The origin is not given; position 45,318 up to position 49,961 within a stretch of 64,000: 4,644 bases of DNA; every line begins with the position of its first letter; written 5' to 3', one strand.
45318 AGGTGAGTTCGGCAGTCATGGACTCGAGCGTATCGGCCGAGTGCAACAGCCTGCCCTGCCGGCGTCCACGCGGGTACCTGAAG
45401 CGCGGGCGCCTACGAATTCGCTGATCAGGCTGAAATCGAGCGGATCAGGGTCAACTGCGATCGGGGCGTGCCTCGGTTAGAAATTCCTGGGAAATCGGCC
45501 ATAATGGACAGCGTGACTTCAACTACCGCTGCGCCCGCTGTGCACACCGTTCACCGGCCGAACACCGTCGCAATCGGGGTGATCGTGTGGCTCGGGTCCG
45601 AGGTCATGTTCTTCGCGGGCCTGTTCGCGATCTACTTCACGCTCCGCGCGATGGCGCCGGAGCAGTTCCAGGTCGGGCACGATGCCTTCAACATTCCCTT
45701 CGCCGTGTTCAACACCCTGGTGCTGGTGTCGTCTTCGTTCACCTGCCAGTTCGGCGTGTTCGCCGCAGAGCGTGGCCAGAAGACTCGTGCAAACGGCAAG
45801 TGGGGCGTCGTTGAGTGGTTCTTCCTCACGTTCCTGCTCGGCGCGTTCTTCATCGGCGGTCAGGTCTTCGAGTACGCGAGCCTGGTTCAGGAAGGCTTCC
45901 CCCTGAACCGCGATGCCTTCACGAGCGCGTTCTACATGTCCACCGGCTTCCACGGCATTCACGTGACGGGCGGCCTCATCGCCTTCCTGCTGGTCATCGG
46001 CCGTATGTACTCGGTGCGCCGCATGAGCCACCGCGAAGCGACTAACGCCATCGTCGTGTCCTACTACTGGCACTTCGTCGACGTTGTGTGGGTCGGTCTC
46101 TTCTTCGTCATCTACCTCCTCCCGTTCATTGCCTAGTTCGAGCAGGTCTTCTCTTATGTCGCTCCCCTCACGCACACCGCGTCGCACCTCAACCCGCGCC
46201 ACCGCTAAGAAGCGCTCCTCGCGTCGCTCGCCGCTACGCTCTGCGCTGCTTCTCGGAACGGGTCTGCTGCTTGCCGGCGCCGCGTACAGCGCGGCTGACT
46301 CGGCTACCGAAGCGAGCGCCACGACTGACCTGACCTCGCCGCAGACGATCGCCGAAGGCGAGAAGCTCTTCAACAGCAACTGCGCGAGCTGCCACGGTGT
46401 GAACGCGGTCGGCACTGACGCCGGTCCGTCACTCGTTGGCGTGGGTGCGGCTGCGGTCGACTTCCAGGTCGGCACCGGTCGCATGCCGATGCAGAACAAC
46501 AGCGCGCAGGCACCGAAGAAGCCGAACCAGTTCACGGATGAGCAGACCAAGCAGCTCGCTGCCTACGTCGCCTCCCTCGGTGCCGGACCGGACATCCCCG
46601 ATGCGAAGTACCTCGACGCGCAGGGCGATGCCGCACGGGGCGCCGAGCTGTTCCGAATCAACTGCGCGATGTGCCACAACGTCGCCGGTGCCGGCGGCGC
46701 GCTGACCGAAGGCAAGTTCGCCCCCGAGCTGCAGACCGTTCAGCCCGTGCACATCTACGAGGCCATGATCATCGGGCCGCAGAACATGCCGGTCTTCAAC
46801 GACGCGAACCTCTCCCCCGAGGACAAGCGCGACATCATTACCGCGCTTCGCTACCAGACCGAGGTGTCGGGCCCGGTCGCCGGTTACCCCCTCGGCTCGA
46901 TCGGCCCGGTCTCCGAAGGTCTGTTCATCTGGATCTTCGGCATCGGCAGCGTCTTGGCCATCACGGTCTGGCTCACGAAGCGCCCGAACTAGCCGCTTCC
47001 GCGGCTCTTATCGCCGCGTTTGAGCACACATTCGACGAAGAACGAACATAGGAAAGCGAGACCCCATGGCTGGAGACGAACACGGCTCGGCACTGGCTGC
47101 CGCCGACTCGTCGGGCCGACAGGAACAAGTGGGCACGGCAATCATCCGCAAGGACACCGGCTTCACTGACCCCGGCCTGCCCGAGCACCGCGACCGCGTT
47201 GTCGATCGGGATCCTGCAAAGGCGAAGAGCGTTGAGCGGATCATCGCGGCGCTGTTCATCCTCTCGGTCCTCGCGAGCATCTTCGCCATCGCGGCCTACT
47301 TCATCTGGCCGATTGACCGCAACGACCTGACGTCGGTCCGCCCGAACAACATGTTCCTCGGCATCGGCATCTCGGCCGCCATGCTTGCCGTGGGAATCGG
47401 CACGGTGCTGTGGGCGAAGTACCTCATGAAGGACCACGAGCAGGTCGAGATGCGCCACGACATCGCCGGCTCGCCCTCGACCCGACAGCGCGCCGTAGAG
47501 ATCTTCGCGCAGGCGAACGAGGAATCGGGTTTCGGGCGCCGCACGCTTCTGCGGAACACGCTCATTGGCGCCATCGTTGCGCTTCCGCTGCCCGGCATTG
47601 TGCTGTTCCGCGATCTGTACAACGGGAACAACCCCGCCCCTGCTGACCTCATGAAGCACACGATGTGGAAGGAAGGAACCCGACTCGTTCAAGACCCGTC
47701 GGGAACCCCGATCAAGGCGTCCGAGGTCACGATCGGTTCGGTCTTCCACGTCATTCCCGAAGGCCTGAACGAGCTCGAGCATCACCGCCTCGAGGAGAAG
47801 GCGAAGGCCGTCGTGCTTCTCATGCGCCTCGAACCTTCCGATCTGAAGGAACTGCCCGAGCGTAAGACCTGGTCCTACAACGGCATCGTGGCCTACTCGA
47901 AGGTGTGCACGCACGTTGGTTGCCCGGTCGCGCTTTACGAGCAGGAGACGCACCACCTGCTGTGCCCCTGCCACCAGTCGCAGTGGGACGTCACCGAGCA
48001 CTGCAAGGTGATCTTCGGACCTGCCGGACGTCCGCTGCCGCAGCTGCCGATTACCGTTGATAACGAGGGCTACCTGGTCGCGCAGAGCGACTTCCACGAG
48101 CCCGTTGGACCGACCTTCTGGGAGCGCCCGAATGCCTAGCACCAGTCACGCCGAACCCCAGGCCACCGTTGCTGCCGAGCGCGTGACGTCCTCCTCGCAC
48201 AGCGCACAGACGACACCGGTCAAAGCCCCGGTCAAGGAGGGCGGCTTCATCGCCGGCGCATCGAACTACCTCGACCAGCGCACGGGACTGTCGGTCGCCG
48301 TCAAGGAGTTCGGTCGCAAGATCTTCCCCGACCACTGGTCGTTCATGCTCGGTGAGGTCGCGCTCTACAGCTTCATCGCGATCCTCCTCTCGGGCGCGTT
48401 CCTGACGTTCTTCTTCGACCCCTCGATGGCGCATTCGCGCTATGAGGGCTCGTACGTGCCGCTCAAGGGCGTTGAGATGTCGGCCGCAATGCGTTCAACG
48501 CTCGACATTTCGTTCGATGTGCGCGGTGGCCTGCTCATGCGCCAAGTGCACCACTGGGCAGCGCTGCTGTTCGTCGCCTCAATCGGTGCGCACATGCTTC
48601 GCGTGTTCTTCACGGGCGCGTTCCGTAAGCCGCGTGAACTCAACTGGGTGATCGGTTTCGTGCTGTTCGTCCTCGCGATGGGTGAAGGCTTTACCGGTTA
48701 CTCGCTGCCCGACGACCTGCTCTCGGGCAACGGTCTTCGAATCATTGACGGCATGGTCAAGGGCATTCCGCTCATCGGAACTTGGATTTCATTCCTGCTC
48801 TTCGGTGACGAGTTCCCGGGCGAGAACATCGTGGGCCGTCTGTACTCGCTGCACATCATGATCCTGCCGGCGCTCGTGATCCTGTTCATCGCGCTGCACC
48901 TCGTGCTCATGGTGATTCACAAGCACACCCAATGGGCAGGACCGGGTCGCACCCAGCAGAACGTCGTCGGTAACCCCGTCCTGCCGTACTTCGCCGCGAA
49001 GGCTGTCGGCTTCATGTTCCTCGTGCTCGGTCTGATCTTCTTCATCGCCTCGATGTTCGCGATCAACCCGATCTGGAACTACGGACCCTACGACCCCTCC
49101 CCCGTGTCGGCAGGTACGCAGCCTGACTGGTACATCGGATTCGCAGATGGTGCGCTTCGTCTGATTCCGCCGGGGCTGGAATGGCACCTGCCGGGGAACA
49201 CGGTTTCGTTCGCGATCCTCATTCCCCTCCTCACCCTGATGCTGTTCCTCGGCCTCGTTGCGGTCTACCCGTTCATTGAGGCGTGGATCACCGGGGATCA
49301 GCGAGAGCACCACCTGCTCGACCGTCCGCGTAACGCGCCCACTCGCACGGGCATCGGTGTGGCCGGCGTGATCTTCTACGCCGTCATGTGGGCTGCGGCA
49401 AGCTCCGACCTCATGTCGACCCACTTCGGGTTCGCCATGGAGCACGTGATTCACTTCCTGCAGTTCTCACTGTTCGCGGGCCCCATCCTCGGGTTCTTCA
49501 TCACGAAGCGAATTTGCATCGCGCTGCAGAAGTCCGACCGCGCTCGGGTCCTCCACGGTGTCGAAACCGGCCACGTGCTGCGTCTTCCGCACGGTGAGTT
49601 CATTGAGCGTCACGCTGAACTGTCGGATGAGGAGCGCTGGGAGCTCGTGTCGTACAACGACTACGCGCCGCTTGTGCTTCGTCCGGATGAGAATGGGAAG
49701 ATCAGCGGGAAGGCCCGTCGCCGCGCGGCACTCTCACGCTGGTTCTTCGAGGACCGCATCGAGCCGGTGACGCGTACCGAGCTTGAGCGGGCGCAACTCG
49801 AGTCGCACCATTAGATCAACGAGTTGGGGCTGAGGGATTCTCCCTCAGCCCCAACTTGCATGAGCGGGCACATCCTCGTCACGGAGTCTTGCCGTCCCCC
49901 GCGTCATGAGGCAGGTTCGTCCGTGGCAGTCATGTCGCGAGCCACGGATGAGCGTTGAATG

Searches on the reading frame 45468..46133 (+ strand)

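Call 67: search_protein_families(library=pfam, proteins=[window:45468-46133:+], max_evalue=0.00001)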
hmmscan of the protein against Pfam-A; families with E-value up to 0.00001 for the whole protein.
window:45468-46133:+ (222 aa): 1 family
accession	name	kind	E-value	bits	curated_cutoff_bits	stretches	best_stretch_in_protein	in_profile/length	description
PF00510.24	COX3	-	2e-23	84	23.8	1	22-217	64-255/258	Cytochrome c oxidase subunit III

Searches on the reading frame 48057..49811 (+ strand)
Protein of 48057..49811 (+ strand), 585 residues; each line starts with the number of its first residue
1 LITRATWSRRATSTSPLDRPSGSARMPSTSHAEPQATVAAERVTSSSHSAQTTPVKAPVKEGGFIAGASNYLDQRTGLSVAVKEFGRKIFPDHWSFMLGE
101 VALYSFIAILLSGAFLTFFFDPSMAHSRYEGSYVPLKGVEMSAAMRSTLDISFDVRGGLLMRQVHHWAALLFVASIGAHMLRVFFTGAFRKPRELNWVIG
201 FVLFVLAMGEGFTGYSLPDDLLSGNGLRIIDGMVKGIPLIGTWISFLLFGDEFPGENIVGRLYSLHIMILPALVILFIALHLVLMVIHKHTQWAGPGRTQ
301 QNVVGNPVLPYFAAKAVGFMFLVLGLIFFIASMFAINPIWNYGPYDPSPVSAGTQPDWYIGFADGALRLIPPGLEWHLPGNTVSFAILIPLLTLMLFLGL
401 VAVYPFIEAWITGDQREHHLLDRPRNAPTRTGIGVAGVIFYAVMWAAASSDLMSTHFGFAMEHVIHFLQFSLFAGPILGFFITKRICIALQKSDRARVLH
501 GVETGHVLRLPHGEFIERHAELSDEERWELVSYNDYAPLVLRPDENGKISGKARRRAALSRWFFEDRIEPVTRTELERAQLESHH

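Call 67: search_protein_families(library=pfam, proteins=[window:48057-49811:+], max_evalue=0.00001)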
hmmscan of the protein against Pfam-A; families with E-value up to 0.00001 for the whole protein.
window:48057-49811:+ (585 aa): 2 families
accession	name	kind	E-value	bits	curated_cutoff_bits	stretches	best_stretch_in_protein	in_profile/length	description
PF13631.11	Cytochrom_B_N_2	-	2.1e-62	210.5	27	1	171-344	2-169/169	Cytochrome b(N-terminal)/b6/petB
PF00033.24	Cytochrome_B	-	4.1e-31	108.7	27.2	1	96-285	14-185/189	Cytochrome b/b6/petB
